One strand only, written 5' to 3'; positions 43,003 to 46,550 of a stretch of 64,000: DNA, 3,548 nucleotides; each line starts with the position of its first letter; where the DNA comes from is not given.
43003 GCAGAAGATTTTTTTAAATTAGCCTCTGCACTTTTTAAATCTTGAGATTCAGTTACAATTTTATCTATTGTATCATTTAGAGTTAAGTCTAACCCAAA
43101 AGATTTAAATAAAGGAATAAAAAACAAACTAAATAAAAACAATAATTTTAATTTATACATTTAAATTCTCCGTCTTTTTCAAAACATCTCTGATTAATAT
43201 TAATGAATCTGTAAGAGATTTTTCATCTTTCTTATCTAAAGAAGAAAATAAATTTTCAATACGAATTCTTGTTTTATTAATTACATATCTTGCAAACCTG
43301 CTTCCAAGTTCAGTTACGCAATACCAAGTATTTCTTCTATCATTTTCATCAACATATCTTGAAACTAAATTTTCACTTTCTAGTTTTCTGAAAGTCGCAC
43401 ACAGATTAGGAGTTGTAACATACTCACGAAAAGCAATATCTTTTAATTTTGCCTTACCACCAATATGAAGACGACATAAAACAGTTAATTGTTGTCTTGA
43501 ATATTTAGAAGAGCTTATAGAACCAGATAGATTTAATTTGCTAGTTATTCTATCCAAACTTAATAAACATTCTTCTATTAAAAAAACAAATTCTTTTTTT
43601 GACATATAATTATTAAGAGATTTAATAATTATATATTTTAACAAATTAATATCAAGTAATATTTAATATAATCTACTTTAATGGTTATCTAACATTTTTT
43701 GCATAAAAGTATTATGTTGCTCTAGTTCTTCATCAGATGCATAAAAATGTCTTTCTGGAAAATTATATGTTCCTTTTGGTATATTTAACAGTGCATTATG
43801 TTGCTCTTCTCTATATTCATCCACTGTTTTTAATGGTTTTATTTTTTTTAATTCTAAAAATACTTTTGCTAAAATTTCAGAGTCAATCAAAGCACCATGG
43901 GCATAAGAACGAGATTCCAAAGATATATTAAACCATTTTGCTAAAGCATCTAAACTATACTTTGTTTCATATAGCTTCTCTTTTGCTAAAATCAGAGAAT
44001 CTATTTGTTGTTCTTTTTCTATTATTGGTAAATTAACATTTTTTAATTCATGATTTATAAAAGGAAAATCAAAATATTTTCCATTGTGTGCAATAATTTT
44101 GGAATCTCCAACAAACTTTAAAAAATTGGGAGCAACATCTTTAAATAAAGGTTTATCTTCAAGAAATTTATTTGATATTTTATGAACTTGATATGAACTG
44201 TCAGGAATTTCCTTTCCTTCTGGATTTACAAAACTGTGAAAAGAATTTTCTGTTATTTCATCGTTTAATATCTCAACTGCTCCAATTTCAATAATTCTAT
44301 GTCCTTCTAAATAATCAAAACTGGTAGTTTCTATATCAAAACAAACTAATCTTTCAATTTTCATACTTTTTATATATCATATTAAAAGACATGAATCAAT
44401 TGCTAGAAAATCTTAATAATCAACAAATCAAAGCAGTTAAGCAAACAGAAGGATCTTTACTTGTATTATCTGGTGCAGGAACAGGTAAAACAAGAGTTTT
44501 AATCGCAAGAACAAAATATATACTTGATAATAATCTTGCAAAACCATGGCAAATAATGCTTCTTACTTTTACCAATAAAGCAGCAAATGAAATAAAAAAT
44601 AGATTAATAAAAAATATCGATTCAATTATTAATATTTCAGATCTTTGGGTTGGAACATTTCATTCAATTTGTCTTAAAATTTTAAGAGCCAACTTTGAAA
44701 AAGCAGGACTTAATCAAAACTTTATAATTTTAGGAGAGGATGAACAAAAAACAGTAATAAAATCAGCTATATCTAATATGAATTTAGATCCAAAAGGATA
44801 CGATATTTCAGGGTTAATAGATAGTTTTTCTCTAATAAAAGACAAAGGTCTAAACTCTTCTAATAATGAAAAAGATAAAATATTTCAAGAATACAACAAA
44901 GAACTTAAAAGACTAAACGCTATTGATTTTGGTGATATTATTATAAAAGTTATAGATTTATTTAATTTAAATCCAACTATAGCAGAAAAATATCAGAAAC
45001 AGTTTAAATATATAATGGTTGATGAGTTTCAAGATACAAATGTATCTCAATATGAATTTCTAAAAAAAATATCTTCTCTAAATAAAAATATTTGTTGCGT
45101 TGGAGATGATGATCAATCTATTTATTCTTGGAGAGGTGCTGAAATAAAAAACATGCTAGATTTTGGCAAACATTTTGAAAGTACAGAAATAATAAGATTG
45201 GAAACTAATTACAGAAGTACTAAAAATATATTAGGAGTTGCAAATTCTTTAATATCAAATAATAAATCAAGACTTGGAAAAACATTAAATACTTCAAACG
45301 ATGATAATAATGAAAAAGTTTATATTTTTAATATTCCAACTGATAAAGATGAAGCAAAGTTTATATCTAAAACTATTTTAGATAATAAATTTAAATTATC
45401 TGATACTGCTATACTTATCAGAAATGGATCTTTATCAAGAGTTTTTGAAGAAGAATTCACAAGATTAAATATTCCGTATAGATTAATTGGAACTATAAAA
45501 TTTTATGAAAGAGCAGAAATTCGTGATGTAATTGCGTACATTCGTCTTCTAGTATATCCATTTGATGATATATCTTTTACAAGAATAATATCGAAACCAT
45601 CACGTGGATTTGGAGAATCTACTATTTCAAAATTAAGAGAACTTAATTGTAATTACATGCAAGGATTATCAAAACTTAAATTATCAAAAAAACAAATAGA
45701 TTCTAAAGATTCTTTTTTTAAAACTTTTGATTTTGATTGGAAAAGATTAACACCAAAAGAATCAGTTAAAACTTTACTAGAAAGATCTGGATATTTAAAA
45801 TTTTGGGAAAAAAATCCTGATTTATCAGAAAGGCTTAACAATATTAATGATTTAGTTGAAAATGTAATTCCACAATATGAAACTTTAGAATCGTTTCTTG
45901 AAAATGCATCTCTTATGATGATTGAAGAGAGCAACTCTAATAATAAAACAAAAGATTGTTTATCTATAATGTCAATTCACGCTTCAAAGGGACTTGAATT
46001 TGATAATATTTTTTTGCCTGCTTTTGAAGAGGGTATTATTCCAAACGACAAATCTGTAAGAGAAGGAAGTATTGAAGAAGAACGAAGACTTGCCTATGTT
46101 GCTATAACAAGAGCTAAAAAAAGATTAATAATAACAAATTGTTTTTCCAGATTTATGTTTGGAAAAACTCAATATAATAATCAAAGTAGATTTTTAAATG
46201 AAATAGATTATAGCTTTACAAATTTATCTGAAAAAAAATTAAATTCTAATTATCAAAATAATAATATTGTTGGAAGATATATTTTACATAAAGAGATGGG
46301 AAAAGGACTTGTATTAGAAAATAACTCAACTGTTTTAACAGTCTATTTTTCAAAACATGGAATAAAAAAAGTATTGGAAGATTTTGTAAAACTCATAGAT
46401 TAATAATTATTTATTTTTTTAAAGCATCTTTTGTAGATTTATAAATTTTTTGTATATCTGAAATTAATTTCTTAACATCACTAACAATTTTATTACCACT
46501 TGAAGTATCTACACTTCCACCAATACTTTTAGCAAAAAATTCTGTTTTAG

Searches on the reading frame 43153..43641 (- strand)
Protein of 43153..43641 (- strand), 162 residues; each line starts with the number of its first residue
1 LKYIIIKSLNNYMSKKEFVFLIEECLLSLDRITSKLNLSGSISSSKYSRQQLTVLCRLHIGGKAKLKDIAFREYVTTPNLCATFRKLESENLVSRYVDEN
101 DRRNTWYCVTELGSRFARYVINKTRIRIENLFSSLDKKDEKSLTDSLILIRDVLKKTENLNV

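Call 67: search_protein_families(library=pfam, proteins=[window:43153-43641:-], max_evalue=0.001)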
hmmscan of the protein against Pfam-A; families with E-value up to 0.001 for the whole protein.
window:43153-43641:- (162 aa): 4 families
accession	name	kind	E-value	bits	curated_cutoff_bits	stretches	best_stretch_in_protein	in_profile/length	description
PF01047.28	MarR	-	2.8e-10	40.4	24.6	1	48-104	2-58/59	MarR family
PF22381.2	Staph_reg_Sar_Rot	-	1.6e-05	25.4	27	1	48-113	13-78/85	Transcriptional regulator SarA/Rot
PF13463.12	HTH_27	-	0.00011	22.8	22.2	1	49-113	3-68/68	Winged helix DNA-binding domain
PF01638.23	HxlR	-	0.00081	19.6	20.8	0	51-117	7-73/91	HxlR-like helix-turn-helix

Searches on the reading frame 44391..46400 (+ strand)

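Call 28: search_protein_families(library=pfam, proteins=[window:44391-46400:+], max_evalue=0.001)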
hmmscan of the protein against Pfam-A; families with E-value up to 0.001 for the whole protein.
window:44391-46400:+ (670 aa): 7 families
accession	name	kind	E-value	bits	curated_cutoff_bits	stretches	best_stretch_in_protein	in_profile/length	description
PF00580.27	UvrD-helicase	-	4.1e-80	269.8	23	1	8-262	1-270/271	UvrD/REP helicase N-terminal domain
PF13361.12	UvrD_C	-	3.1e-68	231.2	25.6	1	268-584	1-348/350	UvrD-like helicase C-terminal domain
PF13245.12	AAA_19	-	9.7e-21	74.8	25.1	1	12-246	1-132/134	AAA domain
PF13538.12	UvrD_C_2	-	1.6e-08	34.7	27.4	1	526-581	4-51/52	UvrD-like helicase C-terminal domain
PF13604.12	AAA_30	-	1.4e-07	31.9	27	0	8-79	2-73/191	AAA domain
PF13087.12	AAA_12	-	2.3e-06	27.8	27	0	511-581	125-190/195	AAA domain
PF01443.25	Viral_helicase1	-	1.4e-05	25.5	21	0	526-582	179-227/228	Viral superfamily 1 RNA helicase core domain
